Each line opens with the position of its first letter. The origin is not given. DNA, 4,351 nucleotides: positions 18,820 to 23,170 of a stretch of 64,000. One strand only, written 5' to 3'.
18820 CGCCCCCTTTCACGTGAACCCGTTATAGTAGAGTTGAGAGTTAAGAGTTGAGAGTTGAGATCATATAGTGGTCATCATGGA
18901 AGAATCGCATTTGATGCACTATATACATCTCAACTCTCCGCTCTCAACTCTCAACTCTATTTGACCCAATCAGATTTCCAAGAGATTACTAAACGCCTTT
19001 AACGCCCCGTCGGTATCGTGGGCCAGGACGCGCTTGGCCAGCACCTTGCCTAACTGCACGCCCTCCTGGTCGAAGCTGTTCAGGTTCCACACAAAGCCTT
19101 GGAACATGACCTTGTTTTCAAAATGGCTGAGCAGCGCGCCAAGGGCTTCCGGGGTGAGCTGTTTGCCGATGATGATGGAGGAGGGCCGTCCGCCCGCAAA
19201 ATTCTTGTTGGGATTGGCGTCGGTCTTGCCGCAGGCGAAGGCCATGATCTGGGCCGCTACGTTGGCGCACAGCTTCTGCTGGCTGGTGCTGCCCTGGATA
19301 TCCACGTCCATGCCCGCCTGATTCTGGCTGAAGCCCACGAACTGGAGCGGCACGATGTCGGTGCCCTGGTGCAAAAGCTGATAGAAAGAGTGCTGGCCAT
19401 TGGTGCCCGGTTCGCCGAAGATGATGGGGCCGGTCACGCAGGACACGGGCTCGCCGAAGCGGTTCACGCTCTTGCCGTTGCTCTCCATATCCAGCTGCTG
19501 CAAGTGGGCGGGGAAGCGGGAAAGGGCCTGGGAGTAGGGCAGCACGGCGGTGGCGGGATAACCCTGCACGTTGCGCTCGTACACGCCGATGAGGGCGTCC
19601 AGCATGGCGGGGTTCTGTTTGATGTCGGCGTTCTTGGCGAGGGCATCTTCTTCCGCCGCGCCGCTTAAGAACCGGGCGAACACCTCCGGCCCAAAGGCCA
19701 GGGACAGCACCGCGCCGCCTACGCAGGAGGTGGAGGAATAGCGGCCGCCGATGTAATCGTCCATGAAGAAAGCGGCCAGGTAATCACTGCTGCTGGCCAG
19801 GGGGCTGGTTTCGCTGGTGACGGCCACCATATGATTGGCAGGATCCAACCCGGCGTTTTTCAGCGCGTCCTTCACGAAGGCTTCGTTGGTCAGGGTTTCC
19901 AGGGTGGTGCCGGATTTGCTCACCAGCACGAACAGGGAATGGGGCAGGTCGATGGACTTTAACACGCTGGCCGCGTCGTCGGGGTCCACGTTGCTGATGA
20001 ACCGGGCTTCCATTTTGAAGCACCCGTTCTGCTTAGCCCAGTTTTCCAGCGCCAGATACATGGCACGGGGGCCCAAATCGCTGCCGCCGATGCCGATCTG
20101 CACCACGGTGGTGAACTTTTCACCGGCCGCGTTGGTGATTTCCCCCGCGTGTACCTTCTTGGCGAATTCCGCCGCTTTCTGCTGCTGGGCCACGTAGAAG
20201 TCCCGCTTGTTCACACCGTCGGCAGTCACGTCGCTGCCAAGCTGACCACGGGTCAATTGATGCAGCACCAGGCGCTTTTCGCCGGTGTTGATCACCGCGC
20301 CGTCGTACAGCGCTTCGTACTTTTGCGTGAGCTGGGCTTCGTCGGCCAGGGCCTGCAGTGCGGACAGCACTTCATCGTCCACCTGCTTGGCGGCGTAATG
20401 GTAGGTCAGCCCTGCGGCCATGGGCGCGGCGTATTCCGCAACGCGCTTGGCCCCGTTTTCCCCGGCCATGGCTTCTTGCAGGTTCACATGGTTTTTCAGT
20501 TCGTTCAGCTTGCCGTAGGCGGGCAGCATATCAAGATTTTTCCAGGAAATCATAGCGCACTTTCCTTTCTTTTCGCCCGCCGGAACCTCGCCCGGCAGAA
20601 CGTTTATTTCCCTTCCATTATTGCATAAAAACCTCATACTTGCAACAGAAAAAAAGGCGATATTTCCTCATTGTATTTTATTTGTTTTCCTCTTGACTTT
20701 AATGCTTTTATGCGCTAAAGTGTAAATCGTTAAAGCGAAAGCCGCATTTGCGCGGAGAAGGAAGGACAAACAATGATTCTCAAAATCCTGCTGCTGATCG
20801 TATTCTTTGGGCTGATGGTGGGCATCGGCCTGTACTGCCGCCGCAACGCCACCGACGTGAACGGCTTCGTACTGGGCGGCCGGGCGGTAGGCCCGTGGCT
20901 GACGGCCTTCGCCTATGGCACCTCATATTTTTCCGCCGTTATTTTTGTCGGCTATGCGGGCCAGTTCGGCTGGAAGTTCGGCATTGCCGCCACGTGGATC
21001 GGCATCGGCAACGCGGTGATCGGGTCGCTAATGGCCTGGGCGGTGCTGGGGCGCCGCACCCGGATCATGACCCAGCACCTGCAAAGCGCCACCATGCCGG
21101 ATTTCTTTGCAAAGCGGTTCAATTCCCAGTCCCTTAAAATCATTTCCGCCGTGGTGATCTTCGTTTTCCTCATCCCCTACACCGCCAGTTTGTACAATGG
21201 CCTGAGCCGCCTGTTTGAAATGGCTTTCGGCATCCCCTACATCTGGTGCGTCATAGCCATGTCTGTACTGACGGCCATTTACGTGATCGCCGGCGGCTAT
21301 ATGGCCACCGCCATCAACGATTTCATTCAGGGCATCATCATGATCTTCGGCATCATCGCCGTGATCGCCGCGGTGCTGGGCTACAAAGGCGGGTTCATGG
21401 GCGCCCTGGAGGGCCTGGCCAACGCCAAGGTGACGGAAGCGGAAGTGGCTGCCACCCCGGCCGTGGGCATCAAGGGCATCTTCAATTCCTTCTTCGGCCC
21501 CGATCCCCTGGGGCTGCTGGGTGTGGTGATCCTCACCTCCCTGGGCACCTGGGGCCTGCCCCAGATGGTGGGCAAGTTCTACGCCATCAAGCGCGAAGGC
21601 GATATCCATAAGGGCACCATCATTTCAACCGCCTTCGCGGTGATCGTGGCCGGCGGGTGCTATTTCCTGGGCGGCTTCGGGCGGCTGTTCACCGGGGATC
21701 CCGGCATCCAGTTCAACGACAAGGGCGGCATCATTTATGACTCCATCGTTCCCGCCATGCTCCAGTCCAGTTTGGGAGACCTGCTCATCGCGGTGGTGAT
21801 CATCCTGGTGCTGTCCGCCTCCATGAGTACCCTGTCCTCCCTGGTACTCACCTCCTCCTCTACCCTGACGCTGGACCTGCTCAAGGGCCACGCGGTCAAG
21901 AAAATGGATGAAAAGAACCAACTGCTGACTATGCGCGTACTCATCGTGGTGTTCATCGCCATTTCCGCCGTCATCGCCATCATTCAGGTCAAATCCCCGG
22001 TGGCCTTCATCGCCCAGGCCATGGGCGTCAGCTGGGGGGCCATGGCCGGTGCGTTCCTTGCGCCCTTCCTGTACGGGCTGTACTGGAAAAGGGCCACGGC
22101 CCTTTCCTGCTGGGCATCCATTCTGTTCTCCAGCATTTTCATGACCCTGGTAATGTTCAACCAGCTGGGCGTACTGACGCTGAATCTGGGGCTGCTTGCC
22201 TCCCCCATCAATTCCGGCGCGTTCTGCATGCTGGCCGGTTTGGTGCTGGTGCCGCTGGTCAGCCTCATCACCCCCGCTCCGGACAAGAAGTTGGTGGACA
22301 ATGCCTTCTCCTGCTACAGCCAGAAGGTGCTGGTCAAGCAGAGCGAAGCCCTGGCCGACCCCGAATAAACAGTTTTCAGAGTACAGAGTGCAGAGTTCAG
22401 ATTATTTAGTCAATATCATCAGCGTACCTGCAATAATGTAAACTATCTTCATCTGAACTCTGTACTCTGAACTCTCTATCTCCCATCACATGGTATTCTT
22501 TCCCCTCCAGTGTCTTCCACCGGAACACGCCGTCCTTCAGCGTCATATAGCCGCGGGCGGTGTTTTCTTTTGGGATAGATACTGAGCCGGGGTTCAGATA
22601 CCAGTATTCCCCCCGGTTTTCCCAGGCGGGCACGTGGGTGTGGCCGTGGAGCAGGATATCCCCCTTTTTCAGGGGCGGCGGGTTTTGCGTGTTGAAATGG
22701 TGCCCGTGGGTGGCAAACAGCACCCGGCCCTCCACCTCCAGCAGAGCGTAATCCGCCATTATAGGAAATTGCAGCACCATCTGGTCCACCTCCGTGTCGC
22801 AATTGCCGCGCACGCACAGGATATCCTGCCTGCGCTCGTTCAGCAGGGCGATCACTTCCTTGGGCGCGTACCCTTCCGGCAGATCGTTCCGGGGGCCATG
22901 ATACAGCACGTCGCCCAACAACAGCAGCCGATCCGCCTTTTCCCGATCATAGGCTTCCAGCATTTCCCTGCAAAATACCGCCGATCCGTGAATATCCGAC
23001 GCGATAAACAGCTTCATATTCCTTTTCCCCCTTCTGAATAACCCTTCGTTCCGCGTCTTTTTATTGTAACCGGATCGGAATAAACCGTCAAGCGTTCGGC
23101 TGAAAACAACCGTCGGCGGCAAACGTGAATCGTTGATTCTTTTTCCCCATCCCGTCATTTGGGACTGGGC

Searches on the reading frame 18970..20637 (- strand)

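Call 21: search_protein_families(library=pfam, proteins=[window:18970-20637:-], max_evalue=0.001)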
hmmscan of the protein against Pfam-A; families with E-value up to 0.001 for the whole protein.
window:18970-20637:- (555 aa): 1 family
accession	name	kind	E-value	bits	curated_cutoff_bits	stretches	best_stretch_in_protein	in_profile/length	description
PF00342.24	PGI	-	7.1e-124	414.5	22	1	81-544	2-472/486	Phosphoglucose isomerase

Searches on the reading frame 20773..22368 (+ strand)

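Call 21: search_protein_families(library=pfam, proteins=[window:20773-22368:+], max_evalue=0.001)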
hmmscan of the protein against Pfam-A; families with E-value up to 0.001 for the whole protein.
window:20773-22368:+ (531 aa): 1 family
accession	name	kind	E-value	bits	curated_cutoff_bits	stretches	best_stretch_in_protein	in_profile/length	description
PF00474.23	SSF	-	9e-56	189.9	22.8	1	32-443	1-396/406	Sodium:solute symporter family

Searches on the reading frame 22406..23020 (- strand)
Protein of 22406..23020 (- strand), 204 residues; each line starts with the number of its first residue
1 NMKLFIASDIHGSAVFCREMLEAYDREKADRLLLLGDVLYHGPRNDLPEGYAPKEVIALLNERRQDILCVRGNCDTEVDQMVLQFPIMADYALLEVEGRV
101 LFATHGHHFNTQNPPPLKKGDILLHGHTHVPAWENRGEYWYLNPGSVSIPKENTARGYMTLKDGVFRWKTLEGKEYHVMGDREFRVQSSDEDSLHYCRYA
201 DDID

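Call 21: search_protein_families(library=pfam, proteins=[window:22406-23020:-], max_evalue=0.001)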
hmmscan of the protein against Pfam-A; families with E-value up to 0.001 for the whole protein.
window:22406-23020:- (204 aa): 2 families
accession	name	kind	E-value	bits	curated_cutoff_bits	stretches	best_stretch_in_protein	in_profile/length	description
PF12850.12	Metallophos_2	-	2.1e-22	80.2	27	1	2-161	1-149/154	Calcineurin-like phosphoesterase superfamily domain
PF00149.33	Metallophos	-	5.5e-10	40.4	21.5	1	2-147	1-171/191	Calcineurin-like phosphoesterase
